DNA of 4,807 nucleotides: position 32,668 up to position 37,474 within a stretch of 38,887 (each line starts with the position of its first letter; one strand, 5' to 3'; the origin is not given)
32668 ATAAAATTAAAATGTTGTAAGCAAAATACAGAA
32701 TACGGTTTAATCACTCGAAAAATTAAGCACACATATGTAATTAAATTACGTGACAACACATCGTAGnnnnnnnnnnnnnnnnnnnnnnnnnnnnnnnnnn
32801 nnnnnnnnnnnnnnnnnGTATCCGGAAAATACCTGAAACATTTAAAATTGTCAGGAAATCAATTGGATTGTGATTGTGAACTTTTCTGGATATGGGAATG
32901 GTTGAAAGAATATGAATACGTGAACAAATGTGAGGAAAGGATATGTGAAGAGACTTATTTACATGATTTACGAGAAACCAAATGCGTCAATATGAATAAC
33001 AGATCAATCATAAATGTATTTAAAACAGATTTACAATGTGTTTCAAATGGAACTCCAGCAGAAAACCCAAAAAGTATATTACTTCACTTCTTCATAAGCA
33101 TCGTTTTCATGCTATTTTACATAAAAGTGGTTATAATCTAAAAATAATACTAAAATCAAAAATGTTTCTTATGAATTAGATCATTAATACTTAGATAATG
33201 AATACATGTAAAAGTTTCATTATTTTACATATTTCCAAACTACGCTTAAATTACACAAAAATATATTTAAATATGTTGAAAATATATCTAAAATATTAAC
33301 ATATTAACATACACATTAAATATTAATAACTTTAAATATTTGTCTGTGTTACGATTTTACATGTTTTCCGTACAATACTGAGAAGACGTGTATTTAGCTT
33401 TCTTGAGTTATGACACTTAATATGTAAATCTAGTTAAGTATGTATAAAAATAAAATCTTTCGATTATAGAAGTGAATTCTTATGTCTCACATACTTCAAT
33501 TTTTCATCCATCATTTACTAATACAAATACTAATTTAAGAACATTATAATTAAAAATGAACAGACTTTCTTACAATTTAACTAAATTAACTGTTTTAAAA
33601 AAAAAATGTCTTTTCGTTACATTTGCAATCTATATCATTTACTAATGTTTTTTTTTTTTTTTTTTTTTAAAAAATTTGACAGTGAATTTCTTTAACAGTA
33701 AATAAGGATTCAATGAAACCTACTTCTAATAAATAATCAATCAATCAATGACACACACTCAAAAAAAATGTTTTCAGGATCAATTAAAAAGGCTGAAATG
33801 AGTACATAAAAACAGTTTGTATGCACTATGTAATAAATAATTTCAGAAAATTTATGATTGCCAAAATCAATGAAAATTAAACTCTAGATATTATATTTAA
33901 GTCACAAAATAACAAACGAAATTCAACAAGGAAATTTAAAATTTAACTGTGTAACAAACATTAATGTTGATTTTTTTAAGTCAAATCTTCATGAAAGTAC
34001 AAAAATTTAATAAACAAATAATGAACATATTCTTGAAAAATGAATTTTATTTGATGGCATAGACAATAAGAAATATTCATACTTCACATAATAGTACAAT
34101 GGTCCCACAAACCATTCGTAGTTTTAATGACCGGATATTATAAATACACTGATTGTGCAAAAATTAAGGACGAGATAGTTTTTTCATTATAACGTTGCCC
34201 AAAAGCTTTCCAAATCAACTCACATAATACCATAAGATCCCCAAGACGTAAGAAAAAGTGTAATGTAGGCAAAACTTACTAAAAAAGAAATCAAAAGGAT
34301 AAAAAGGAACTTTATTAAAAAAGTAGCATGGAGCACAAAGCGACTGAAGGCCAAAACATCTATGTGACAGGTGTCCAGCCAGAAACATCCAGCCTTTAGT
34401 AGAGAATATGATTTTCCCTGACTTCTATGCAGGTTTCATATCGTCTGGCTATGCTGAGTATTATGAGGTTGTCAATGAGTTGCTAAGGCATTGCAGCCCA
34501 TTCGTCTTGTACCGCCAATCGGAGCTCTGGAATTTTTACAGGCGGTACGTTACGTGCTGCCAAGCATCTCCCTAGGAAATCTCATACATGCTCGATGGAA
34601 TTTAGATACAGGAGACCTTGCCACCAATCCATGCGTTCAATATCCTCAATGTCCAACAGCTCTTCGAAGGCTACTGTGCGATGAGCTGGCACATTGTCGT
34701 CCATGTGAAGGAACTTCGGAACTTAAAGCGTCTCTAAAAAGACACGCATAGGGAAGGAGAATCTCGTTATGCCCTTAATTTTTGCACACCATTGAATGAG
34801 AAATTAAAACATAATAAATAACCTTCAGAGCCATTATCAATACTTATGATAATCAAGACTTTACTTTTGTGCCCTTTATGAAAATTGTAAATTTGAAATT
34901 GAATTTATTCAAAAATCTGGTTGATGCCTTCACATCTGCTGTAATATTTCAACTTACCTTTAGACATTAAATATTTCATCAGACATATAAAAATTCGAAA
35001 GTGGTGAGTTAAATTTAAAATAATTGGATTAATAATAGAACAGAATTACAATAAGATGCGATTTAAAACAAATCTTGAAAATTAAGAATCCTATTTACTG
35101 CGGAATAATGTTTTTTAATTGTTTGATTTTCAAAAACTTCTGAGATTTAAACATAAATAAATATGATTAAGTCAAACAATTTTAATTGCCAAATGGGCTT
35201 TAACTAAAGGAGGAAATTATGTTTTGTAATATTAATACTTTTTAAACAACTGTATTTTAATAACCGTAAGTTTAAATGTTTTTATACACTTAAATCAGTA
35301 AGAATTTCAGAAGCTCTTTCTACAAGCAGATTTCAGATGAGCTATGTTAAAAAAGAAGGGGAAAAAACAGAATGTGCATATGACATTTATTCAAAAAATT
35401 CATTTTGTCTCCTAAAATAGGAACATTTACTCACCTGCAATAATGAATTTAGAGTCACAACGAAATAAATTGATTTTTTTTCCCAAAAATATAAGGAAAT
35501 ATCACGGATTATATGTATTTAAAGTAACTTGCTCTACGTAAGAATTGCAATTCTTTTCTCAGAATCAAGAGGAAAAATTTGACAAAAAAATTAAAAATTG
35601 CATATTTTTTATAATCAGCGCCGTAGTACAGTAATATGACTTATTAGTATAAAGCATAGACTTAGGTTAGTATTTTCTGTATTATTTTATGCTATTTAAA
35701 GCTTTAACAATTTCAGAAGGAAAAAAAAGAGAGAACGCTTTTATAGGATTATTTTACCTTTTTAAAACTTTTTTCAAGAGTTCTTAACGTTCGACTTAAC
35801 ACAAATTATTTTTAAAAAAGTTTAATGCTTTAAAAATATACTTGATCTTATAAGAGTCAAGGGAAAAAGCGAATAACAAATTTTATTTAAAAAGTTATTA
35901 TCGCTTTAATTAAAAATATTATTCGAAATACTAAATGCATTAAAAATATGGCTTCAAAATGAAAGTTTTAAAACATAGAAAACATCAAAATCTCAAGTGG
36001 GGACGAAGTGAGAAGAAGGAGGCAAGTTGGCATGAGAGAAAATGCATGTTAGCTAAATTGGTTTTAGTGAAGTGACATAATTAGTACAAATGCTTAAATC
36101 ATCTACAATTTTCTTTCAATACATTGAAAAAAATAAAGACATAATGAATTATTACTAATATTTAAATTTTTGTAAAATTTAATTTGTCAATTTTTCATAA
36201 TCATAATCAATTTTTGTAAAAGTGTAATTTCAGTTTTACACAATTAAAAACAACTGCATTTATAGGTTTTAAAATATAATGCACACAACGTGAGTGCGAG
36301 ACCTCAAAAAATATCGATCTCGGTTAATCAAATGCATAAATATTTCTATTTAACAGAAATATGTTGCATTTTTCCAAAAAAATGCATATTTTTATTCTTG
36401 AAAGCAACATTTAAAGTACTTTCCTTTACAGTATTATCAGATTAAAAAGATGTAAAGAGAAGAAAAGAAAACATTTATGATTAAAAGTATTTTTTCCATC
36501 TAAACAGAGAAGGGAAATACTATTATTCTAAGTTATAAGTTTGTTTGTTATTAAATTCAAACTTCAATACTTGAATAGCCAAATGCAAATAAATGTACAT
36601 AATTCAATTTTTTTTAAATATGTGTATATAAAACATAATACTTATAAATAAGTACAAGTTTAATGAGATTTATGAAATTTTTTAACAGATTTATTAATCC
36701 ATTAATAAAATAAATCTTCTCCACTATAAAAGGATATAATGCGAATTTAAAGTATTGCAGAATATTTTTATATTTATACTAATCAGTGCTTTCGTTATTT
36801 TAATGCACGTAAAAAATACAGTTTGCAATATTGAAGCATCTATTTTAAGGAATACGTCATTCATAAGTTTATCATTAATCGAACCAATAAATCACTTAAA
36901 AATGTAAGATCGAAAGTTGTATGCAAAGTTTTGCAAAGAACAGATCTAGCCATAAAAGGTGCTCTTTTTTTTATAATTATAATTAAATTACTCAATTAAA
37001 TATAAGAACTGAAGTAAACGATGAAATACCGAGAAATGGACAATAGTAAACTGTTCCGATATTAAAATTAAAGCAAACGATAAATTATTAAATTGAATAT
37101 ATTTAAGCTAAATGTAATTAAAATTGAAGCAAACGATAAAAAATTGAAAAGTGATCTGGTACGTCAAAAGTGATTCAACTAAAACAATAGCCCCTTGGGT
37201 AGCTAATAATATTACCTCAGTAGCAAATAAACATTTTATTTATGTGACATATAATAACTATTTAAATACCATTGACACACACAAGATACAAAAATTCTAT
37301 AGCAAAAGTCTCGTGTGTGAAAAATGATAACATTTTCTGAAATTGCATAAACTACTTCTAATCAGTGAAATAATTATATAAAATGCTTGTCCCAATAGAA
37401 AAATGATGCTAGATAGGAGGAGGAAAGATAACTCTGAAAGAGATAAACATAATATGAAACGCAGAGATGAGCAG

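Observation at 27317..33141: Apparently complete chaoptin orthologue with LRRCT cap and a GPI-signal-like tail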

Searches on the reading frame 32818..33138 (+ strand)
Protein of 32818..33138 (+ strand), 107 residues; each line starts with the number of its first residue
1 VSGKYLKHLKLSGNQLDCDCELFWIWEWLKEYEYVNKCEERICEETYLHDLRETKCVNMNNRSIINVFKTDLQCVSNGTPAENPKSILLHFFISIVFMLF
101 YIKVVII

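Call 36: search_protein_families(library=pfam, max_evalue=10, proteins=[window:32818-33138:+])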
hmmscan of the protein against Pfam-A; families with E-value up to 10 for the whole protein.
seq(107 aa): 0 families

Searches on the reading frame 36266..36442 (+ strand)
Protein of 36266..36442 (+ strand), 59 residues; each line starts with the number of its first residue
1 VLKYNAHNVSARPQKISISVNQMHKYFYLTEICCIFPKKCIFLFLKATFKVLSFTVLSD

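Call 51: search_protein_families(library=pfam, max_evalue=1, proteins=[window:36266-36442:+])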
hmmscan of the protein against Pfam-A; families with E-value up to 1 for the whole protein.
window:36266-36442:+ (59 aa): 1 family
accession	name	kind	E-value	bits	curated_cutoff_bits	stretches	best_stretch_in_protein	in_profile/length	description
PF05374.17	Mu-conotoxin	-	0.24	11.9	19.3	1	33-40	3-10/22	Mu-Conotoxin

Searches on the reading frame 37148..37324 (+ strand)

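Call 51: search_protein_families(library=pfam, max_evalue=1, proteins=[window:37148-37324:+])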
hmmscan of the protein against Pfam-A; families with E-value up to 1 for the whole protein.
window:37148-37324:+ (59 aa): 1 family
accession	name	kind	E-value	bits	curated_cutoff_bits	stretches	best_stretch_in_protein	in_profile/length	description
PF07517.20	SecA_DEAD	-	0.027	14.2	24.6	1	12-52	103-143/290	SecA DEAD-like domain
